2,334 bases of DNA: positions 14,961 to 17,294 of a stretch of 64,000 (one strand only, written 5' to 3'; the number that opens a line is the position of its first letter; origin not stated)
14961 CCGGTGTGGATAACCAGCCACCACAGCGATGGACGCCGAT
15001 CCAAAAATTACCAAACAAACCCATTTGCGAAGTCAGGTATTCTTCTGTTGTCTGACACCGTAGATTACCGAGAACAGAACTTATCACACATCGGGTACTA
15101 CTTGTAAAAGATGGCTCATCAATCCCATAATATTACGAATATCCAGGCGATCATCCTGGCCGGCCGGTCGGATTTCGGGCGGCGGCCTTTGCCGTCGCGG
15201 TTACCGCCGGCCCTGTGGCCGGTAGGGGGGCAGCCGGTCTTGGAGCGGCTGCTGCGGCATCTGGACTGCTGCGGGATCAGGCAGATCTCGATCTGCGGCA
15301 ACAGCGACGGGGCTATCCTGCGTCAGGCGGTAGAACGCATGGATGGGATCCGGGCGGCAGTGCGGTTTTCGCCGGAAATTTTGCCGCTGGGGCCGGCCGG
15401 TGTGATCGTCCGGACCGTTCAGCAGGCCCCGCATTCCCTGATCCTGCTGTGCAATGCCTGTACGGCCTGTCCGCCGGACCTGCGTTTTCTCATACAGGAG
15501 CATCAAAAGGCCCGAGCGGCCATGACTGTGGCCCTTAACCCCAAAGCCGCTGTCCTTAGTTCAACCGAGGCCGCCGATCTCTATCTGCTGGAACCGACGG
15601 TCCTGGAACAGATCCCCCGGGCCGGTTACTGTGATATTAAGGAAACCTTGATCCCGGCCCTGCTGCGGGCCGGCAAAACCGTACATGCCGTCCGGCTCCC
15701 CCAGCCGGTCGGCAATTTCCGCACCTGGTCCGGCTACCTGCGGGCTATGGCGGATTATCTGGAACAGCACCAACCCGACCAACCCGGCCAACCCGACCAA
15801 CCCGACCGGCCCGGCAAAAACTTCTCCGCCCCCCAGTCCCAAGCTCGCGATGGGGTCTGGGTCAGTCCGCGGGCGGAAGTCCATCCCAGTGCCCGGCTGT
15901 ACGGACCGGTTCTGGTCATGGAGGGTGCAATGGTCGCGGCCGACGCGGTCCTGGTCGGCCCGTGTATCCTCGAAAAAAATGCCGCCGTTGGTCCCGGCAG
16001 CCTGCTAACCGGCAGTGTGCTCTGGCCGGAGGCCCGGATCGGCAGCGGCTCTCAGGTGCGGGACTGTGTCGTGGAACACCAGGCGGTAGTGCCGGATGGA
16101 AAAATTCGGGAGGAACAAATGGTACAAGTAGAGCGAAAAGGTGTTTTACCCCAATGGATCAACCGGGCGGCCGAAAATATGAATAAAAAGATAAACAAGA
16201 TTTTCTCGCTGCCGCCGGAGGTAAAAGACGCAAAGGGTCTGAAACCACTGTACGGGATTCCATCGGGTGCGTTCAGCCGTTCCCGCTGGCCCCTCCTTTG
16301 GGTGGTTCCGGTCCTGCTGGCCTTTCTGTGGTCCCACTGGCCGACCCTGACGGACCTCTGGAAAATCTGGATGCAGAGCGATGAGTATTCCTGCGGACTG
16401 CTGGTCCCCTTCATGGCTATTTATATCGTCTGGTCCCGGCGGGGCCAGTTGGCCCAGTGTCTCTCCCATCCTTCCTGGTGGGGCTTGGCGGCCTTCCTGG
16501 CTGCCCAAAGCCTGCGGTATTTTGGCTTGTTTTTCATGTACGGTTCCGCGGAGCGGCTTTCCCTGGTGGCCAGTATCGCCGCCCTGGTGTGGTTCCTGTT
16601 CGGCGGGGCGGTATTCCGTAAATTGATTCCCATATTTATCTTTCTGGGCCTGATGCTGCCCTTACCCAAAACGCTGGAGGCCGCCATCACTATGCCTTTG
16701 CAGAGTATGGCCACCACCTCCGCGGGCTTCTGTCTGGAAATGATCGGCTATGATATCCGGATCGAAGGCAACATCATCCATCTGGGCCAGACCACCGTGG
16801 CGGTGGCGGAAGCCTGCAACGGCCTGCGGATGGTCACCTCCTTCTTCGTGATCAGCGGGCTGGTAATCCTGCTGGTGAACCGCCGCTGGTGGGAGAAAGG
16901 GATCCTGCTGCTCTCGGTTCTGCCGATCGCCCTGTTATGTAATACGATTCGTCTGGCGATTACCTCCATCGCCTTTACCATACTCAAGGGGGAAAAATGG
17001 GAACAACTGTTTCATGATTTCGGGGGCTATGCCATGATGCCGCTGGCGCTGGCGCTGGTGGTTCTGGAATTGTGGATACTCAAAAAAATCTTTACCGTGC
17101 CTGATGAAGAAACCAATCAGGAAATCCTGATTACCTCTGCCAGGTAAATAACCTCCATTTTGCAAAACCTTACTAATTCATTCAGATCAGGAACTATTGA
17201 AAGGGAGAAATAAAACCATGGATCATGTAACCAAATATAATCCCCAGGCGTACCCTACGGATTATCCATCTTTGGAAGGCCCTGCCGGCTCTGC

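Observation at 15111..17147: Exosortase fused to an N-terminal nucleotidyltransferase-like + hexapeptide-repeat module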

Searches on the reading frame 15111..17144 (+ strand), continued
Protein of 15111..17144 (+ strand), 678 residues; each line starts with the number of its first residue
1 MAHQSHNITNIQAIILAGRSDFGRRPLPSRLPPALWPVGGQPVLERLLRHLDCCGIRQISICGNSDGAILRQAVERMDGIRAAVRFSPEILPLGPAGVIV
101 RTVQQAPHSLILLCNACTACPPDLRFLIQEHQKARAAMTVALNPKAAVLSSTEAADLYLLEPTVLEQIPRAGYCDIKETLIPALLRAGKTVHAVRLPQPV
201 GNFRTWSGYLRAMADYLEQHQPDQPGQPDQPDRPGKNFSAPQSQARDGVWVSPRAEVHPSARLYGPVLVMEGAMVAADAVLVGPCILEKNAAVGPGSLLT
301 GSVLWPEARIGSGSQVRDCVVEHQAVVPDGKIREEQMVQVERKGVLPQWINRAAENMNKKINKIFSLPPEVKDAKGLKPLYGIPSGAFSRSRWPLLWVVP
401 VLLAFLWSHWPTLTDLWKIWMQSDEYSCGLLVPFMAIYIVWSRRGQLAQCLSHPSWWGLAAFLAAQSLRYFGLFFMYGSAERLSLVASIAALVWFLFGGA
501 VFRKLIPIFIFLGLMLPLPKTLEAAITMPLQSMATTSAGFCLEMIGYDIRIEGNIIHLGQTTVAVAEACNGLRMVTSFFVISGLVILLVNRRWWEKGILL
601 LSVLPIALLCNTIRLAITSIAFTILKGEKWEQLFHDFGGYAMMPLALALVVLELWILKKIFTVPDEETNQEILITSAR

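Call 17: find_encoding_contigs(protein=P0094, flank=10000, max_places=2)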
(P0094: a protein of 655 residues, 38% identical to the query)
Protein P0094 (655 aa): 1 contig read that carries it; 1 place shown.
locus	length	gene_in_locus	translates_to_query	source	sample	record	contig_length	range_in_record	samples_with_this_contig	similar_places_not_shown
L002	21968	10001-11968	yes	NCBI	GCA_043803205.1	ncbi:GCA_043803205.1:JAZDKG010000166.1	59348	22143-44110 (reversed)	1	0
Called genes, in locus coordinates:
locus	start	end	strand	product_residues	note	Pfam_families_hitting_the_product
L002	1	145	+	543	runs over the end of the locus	PF01943:Polysacc_synt, PF13440:Polysacc_synt_3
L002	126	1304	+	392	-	PF13439:Glyco_transf_4 (weak), PF13579:Glyco_trans_4_4, PF20706:GT4-conflict, PF00534:Glycos_transf_1, PF13692:Glyco_trans_1_4, PF13524:Glyco_trans_1_2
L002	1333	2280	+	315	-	PF00535:Glycos_transf_2, PF10111:Glyco_tranf_2_2, PF13641:Glyco_tranf_2_3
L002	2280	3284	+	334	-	PF00535:Glycos_transf_2, PF10111:Glyco_tranf_2_2, PF13641:Glyco_tranf_2_3, PF13632:Glyco_trans_2_3 (faint)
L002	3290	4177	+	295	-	PF00535:Glycos_transf_2, PF13641:Glyco_tranf_2_3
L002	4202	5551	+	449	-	-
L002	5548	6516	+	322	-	PF00535:Glycos_transf_2, PF10111:Glyco_tranf_2_2 (faint), PF13641:Glyco_tranf_2_3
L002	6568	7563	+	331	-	PF01073:3Beta_HSD, PF01370:Epimerase, PF02719:Polysacc_synt_2, PF04321:RmlD_sub_bind, PF07993:NAD_binding_4 (faint), PF13460:NAD_binding_10, PF16363:GDP_Man_Dehyd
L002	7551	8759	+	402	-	PF13692:Glyco_trans_1_4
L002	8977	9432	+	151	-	PF08660:Alg14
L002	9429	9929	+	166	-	PF04101:Glyco_tran_28_C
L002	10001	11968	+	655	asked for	PF25084:LbH_EIF2B, PF25087:GMPPB_C (weak), PF09721:Exosortase_EpsH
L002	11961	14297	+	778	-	PF01656:CbiA, PF09140:MipZ (weak), PF10609:ParA (weak), PF13614:AAA_31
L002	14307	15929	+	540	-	PF25084:LbH_EIF2B (weak), PF25087:GMPPB_C (weak), PF02397:Bac_transf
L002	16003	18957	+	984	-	PF07719:TPR_2 (faint), PF12895:ANAPC3 (faint), PF13174:TPR_6 (faint), PF13428:TPR_14 (faint), PF13432:TPR_16 (faint), PF24575:TPR_Slam (faint), PF25062:ARM_TT21_N (weak), PF14559:TPR_19, +8 more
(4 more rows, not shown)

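Call 29: predict_structure(alignment_id=A1)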
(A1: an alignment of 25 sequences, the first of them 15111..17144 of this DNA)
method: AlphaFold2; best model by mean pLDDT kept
length: 678 residues; sequences in the alignment: 25
mean_pLDDT: 69.9   pTM: 0.43
mean pLDDT of the five models: 69.9, 69.8, 67.3, 66.8, 65.4
residues with pLDDT >= 90: 67; 70-90: 334; 50-70: 130; < 50: 147
segments of 3 or more residues with pLDDT < 50: 1-6, 20-28, 148-151, 222-246, 288-290, 294-308, 311-313, 315-349, 362-393, 425-427, 668-678
pLDDT, mean of each block of 10 residues (from residue 1): 47 80 45 75 88 89 78 82 81 76 75 90 90 89 66 77 88 78 78 86 75 74 41 36 49 67 63 62 52 45 46 45 41 30 39 54 41 34 38 65 88 82 57 76 81 86 93 84 91 90 87 78 81 87 87 80 66 71 77 84 86 85 69 67 79 83 54 39
secondary structure, 60 per line:
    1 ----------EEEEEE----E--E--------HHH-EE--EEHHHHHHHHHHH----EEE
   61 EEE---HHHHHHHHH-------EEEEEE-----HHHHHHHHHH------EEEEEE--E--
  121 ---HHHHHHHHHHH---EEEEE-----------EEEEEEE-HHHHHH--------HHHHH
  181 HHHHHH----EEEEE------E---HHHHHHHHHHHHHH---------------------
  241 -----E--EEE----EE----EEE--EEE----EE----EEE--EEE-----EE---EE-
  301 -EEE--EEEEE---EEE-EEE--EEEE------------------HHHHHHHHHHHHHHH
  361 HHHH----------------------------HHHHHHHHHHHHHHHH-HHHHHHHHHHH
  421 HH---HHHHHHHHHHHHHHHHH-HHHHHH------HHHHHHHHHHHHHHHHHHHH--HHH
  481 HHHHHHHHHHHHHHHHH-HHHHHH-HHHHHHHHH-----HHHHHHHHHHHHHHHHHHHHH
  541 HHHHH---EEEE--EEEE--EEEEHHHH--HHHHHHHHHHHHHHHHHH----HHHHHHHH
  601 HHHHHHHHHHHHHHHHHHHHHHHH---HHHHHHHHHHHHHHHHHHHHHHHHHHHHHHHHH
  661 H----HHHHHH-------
elements in order (helices of 4 or more, strands of 3 or more residues): E11-16 H43-53 E58-63 H67-75 E83-88 H94-103 E110-115 H124-134 E138-142 E154-160 H162-167 H176-186 E191-195 H206-219 E249-251 E262-264 E267-269 E280-282 E285-287 E302-304 E307-311 E315-317 E319-321 E324-327 H346-364 H393-408 H410-422 H426-442 H444-449 H456-475 H478-497 H499-504 H506-514 H520-545 E549-552 E555-558 E561-564 H565-568 H571-588 H593-624 H628-661 H666-671

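Call 31: find_related_loci(query=A1, collection=genome_contigs, flank=10000)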
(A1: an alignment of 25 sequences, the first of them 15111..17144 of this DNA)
Query A1 (678 aa) in genome_contigs; peptide patterns used: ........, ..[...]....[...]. (x = any residue, [..] = any of these).
420 stretches matched a pattern; 393 encode a relative of the query (tblastn E <= 1e-3); the best 80 are kept; 80 distinct loci.
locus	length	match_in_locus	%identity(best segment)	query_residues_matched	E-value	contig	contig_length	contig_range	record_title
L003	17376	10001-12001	51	1-678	0e+0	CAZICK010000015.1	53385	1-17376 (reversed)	MAG TPA_asm: uncultured Pirellulales bacterium isolate binchicken_co234_319 genome assembly, contig: NODE_173_length_533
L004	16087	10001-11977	51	10-678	0e+0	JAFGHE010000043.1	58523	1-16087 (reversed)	MAG: Sedimentisphaerales bacterium isolate Zod_Metabat.1436 k87_1660836, whole genome shotgun sequence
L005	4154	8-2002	49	1-678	0e+0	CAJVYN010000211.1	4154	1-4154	TPA_asm: uncultured bacterium isolate DRR093003_bin.2_MetaBAT_v2.12.1_MAG genome assembly, contig: NODE_2887_length_4154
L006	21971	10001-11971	48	1-674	0e+0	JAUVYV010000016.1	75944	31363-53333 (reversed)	MAG: Phycisphaerales bacterium isolate CSMAG_1251 CSMAG_1251_k141_3021_length_75944_cov_51.1059, whole genome shotgun se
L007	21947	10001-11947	49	9-675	0e+0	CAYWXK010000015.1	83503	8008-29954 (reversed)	MAG TPA_asm: uncultured Pirellulales bacterium isolate binchicken_co103_415 genome assembly, contig: NODE_174_length_835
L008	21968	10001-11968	48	7-678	0e+0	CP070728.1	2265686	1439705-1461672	MAG: Planctomycetota bacterium isolate bin43 chromosome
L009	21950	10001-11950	50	11-667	0e+0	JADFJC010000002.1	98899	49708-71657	MAG: Planctomycetota bacterium isolate B3T3L8 B3T3L8_NODE32, whole genome shotgun sequence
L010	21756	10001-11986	48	1-678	0e+0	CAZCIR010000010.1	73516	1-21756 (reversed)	MAG TPA_asm: uncultured Pirellulales bacterium isolate binchicken_co34_225 genome assembly, contig: NODE_396_length_7351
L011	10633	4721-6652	50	10-667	0e+0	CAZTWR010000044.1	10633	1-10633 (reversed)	MAG TPA_asm: uncultured Pirellulales bacterium isolate SRP214966_co5_400 genome assembly, contig: NODE_6100_length_10633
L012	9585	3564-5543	48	1-676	0e+0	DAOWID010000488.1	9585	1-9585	MAG TPA_asm: Planctomycetota bacterium isolate CSMAG_2034 CSMAG_2034_k141_594052_length_9585_cov_17.9890, whole genome s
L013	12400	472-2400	48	10-667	0e+0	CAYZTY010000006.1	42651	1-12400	MAG TPA_asm: uncultured Pirellulales bacterium isolate binchicken_co89_144 genome assembly, contig: NODE_1162_length_426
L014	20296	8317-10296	49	1-675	0e+0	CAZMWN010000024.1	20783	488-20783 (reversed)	MAG TPA_asm: uncultured Pirellulales bacterium isolate SRP214966_co5_345 genome assembly, contig: NODE_2012_length_20783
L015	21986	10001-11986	46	1-678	0e+0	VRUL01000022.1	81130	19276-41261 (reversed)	MAG: Planctomycetota bacterium isolate MohnsGC08_bin191 NODE_22_length_81130_cov_46.728351, whole genome shotgun sequenc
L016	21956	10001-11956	48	2-667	0e+0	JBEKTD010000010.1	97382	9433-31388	MAG: Sedimentisphaerales bacterium isolate SPRUCE 54 SPRUCE_54_10, whole genome shotgun sequence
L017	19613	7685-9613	48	10-666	0e+0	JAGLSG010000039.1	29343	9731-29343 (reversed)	MAG: Planctomycetota bacterium isolate RS_9_45 ROV157_9.bin.45.fa_39, whole genome shotgun sequence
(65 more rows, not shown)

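Call 33: fold_search(model_id=the predicted structure, library=pdb)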
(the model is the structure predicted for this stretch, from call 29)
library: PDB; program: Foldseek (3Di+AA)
matches with E <= 10: 1199; with E <= 0.001: 579
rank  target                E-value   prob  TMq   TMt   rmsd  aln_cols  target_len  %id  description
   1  8x7s_A                2.2e-14  1.00  0.29  0.48   7.8       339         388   18  Crystal structure of tlr0611 (released 2024-11-27)
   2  8x7s_B                2.6e-14  1.00  0.30  0.49   8.5       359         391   18  Crystal structure of tlr0611 (released 2024-11-27)
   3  8x7s_C                8.5e-14  1.00  0.29  0.50   7.5       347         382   18  Crystal structure of tlr0611 (released 2024-11-27)
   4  7d72_A                1.5e-12  1.00  0.28  0.43   7.7       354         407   21  Cryo-EM structures of human GMPPA/GMPPB complex bound to GDP-Mannose (released 2021-05-05)
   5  7d72_E                1.6e-12  1.00  0.29  0.53   7.7       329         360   18  Cryo-EM structures of human GMPPA/GMPPB complex bound to GDP-Mannose (released 2021-05-05)
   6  7d74_G                2.1e-12  1.00  0.30  0.53   7.2       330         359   18  Cryo-EM structure of GMPPA/GMPPB complex bound to GTP (state II) (released 2021-05-19)
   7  7x8k_A                4.0e-12  1.00  0.30  0.51   7.3       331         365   17  Arabidopsis GDP-D-mannose pyrophosphorylase (VTC1) structure (product-bound) (released 2022-05-18)
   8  7d72_B                4.0e-12  1.00  0.29  0.45   7.4       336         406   18  Cryo-EM structures of human GMPPA/GMPPB complex bound to GDP-Mannose (released 2021-05-05)
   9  7x8j_A                5.0e-12  1.00  0.30  0.54   7.1       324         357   16  Arabidopsis GDP-D-mannose pyrophosphorylase (VTC1) structure (unliganded) (released 2022-05-18)
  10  7x8k_C                5.0e-12  1.00  0.29  0.52   7.7       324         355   16  Arabidopsis GDP-D-mannose pyrophosphorylase (VTC1) structure (product-bound) (released 2022-05-18)
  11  7x8k_B                7.8e-12  1.00  0.29  0.50   7.5       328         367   16  Arabidopsis GDP-D-mannose pyrophosphorylase (VTC1) structure (product-bound) (released 2022-05-18)
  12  7x8j_B                8.2e-12  1.00  0.29  0.53   7.8       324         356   15  Arabidopsis GDP-D-mannose pyrophosphorylase (VTC1) structure (unliganded) (released 2022-05-18)
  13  7d73_F                1.0e-11  1.00  0.30  0.55   7.5       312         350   18  Cryo-EM structure of GMPPA/GMPPB complex bound to GTP (State I) (released 2021-05-05)
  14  8yre_D                1.1e-11  1.00  0.30  0.51   7.3       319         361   18  Crystal structure of Arabidopsis VTC1-KJC2 (released 2025-04-02)
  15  3dk5                  2.6e-11  1.00  0.27  0.40   8.2       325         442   14  Crystal Structure of Apo-GlmU from Mycobacterium tuberculosis (released 2009-05-19)
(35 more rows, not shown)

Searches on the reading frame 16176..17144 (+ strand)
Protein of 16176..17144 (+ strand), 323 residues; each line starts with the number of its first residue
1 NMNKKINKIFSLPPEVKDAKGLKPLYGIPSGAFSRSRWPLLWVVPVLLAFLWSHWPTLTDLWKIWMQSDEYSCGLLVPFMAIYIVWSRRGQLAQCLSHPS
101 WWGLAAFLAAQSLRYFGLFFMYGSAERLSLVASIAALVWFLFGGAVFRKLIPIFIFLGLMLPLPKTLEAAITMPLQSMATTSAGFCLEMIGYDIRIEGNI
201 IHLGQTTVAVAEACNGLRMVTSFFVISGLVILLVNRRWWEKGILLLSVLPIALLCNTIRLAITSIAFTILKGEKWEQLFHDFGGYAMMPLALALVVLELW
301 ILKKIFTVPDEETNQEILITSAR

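Call 3: search_protein_families(library=pfam, proteins=[window:16176-17144:+], max_evalue=0.1)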
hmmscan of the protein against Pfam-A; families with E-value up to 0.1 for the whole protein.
window:16176-17144:+ (323 aa): 2 families
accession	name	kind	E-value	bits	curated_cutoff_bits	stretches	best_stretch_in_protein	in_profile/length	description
PF09721.15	Exosortase_EpsH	-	4.9e-57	193.6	25.7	1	48-301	2-253/254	Transmembrane exosortase (Exosortase_EpsH)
PF07234.17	Babuvirus_MP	-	0.013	15.8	27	0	138-169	13-44/117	Movement and RNA silencing protein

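Call 4: search_protein_families(library=ncbifam, proteins=[window:16176-17144:+], max_evalue=0.1)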
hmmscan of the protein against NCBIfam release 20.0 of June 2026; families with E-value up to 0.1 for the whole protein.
window:16176-17144:+ (323 aa): 20 families
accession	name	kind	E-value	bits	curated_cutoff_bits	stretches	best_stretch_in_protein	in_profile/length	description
TIGR04152.1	exosort_VPLPA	exception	5.3e-48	164.3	400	1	65-312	4-252/486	VPLPA-CTERM-specific exosortase XrtD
NF038142.1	exosort_XrtW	exception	1.6e-42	145.5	425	1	43-308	5-268/494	exosortase W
TIGR03109.2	exosort_XrtA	exception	2.7e-39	135.2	208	1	43-301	3-258/261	exosortase A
TIGR02602.1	8TM_EpsH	subfamily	5.4e-39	134.1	105.55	1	62-296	1-234/241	exosortase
NF035943.2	exosort_XrtV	exception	2.9e-31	108.8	313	1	44-304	6-268/270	exosortase V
TIGR03113.1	exosort_XrtB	exception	9.3e-20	71.4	275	1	44-297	2-259/268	exosortase B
TIGR04151.1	exosort_VPDSG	exception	1.1e-18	67.7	300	1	56-303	43-300/306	VPDSG-CTERM-specific exosortase XrtC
TIGR04476.1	exosort_XrtN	exception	1.1e-15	57.7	200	1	126-306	70-247/406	exosortase N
TIGR04178.1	exo_archaeo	signature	2.5e-15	56.5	23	1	208-303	1-96/97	exosortase/archaeosortase family protein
TIGR04156.1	cyanoexo_CrtB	exception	1.5e-14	54.2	300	1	46-311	12-276/280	cyanoexosortase B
NF033464.1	cyanoexo_CrtC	exception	2.5e-12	47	225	1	60-281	25-253/278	cyanoexosortase C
TIGR03763.1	cyanoexo_CrtA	exception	4.6e-11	42.7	150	1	72-283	33-240/260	cyanoexosortase A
NF033770.1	exosort_XrtT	exception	8.9e-09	34.4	250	1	61-304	19-267/472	exosortase T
TIGR04124.1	archaeo_artE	exception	1.1e-08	35.3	95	1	182-298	37-146/153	archaeosortase family protein ArtE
TIGR04199.1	exosort_xrtJ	exception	7.2e-06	25.2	200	1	53-263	11-232/522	exosortase J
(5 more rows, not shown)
